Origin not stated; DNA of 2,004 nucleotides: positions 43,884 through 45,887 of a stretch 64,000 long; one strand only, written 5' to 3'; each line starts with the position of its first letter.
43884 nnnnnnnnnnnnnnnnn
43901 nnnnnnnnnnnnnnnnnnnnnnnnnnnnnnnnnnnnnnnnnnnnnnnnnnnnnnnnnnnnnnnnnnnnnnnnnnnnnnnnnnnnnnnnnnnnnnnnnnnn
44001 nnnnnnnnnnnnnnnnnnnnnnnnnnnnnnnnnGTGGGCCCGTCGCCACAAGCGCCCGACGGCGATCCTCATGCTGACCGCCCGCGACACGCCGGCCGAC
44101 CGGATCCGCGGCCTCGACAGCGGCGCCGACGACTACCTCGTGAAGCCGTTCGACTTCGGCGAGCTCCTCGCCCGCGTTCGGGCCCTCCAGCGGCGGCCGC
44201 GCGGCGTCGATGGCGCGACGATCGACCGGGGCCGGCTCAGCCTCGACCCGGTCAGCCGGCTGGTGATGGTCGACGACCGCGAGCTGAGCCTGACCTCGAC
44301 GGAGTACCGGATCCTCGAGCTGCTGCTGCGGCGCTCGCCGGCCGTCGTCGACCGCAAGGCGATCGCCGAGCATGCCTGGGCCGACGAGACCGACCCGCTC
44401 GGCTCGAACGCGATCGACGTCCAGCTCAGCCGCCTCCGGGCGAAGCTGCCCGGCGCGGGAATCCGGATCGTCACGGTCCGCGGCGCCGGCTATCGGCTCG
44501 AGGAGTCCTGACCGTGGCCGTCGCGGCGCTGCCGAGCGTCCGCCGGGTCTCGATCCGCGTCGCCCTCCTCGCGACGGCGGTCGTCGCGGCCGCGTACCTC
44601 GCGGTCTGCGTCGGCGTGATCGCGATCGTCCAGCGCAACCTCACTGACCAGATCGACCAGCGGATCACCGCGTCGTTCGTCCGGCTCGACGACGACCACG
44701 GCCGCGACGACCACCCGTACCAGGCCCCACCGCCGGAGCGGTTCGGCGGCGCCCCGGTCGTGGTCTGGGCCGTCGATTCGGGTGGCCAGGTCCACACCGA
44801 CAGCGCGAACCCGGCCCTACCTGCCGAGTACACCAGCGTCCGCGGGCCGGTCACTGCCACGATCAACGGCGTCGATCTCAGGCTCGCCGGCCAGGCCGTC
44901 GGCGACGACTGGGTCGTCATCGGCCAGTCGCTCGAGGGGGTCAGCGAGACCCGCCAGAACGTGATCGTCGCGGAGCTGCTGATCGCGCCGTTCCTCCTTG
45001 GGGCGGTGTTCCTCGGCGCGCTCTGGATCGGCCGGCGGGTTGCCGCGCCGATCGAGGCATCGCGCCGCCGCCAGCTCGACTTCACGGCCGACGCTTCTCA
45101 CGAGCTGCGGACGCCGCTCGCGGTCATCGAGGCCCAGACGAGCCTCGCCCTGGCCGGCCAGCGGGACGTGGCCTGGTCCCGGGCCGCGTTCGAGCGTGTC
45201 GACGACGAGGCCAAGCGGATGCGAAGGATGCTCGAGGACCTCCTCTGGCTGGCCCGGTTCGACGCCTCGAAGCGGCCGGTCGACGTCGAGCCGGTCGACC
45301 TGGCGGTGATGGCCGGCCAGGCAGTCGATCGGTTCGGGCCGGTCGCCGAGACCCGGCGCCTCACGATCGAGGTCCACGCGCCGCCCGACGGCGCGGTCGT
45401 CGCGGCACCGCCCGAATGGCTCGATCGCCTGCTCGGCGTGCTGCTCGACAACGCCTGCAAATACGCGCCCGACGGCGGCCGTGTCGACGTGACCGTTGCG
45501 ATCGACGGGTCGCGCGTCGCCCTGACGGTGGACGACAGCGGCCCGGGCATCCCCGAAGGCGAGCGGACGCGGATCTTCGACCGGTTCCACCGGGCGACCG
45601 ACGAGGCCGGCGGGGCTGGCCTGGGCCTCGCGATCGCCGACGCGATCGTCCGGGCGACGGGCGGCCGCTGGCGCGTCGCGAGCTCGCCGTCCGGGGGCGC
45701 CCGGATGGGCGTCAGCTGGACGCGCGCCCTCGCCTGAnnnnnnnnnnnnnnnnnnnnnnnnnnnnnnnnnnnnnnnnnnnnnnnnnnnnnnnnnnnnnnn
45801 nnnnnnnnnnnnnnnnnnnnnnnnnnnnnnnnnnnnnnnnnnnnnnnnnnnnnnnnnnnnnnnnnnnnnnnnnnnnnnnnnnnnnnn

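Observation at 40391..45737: Compact operon that could move electrons from cytoplasmic NADH across the membrane to a flavinylated protein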

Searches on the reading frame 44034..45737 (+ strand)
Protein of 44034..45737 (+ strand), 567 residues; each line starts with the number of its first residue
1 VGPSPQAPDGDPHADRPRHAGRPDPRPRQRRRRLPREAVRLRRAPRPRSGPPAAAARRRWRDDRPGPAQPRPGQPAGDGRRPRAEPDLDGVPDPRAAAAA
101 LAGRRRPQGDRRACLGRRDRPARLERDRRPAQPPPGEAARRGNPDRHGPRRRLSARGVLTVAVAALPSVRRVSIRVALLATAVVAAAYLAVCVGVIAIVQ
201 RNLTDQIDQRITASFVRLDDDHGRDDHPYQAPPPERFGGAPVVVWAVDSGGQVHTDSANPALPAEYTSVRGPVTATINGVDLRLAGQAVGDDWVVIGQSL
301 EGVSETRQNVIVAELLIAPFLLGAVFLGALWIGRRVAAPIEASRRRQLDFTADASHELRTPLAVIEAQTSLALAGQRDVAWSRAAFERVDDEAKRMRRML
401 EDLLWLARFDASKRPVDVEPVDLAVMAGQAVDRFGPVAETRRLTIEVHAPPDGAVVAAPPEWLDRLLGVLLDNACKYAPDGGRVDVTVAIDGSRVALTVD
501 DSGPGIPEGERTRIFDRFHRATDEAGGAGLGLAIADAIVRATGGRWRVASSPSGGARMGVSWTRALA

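Call 3: search_protein_families(library=pfam, proteins=[window:44034-45737:+], max_evalue=0.01)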
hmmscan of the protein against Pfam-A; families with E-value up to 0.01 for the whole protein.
window:44034-45737:+ (567 aa): 3 families
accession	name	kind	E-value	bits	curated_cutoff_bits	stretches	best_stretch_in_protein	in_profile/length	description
PF02518.31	HATPase_c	-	1.7e-22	80.4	26.4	1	460-558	3-103/111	Histidine kinase-, DNA gyrase B-, and HSP90-like ATPase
PF00512.31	HisKA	-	1.6e-12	47.7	26.9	1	347-411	2-65/66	His Kinase A (phospho-acceptor) domain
PF13581.12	HATPase_c_2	-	0.00074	20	27.4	1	473-539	42-109/127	Histidine kinase-like ATPase domain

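Call 6: search_protein_families(library=ncbifam, proteins=[window:44034-45737:+], max_evalue=0.01)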
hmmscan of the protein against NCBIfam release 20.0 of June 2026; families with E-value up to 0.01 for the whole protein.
window:44034-45737:+ (567 aa): 80 families (the best 25 are shown)
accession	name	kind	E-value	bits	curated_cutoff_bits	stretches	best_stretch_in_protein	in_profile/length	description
TIGR01386.1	cztS_silS_copS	subfamily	1.4e-48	166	292.55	1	340-558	234-452/457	heavy metal sensor histidine kinase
NF041735.1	hist_kin_RppB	equivalog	1.1e-46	159.5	400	1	294-557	163-432/438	two-component system sensor histidine kinase RppB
NF046044.1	PnpS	equivalog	1.4e-41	142.8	400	1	345-559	168-386/390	two-component system histidine kinase PnpS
NF033092.0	HK_WalK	equivalog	1.9e-41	142.3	725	1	341-558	369-588/594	cell wall metabolism sensor histidine kinase WalK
NF040691.1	MtrAB_MtrB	equivalog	1.4e-39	136.5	450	1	345-558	269-486/507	MtrAB system histidine kinase MtrB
TIGR02966.1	phoR_proteo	equivalog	1.9e-39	135.6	334.2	1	345-557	115-328/333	phosphate regulon sensor histidine kinase PhoR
NF012163.2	BaeS_SmeS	equivalog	7.1e-37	127.4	500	1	336-560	229-454/457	sensor histidine kinase efflux regulator BaeS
NF007898.0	PRK10604.1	equivalog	6.9e-33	114.5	478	1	351-564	216-423/433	two-component system sensor histidine kinase RstB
NF008312.0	PRK11100.1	equivalog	7.3e-33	114.1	356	1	354-563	263-473/477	two-component system sensor histidine kinase CreC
NF007664.1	PRK10337.1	equivalog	6.1e-32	110.8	475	1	345-562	228-442/442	quorum sensing histidine kinase QseC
NF041880.1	EPS_EpsF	equivalog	8.5e-32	110.3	900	1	343-554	270-481/492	response regulator EpsF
NF007345.0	PRK09835.1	subfamily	1.8e-31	109.2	423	1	340-553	255-470/482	Cu(+)/Ag(+) sensor histidine kinase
NF007837.0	PRK10549.1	equivalog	4.1e-31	108.2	603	1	336-561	229-455/466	envelope stress sensor histidine kinase BaeS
NF047465.1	hybrid_HK_LvrA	exception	1.9e-29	102.3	1200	1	349-560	204-418/819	hybrid histidine kinase/response regulator LvrA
NF007007.0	PRK09470.1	equivalog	2e-29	102.8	486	1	347-560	245-455/463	envelope stress sensor histidine kinase CpxA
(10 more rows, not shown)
